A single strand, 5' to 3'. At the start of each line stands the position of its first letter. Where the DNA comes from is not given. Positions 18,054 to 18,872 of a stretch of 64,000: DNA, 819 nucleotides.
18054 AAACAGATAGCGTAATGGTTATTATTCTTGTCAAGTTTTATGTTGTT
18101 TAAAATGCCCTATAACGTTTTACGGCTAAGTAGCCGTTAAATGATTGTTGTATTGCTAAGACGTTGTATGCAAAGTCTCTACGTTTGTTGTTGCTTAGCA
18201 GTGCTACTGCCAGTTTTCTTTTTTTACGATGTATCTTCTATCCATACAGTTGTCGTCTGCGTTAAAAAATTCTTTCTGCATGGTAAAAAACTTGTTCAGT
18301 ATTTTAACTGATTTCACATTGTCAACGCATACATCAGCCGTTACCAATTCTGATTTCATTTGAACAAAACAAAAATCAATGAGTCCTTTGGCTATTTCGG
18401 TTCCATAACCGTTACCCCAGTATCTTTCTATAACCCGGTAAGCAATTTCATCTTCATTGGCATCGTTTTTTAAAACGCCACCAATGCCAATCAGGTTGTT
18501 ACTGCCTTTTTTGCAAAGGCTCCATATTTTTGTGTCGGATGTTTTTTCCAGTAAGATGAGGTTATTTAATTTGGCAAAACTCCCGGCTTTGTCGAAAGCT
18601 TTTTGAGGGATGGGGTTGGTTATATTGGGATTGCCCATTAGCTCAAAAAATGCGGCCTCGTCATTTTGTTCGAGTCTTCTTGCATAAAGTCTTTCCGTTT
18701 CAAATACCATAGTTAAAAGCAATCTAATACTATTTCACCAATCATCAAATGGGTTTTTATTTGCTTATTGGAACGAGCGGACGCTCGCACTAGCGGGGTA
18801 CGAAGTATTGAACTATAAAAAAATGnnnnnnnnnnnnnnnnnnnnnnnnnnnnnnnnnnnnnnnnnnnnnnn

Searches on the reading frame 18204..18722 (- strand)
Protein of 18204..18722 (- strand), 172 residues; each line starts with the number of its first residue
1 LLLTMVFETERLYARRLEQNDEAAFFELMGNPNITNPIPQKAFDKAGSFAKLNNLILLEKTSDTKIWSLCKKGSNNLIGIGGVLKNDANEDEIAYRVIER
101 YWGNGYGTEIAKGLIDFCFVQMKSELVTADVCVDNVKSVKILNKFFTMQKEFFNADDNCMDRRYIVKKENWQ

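Call 15: search_protein_families(library=pfam, proteins=[window:18204-18722:-], max_evalue=0.01)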
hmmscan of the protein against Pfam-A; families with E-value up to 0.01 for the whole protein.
window:18204-18722:- (172 aa): 2 families
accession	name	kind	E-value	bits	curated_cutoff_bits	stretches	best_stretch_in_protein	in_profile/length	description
PF13302.13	Acetyltransf_3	-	1.4e-17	65.1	25.4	1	11-144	1-134/138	Acetyltransferase (GNAT) domain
PF00583.31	Acetyltransf_1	-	3.6e-07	30.9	20.7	1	62-142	31-111/116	Acetyltransferase (GNAT) family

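Call 38: search_protein_families(library=padloc, proteins=[window:18204-18722:-], max_evalue=0.001)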
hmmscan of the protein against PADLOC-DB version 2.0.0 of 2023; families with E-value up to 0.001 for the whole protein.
window:18204-18722:- (172 aa): 0 families
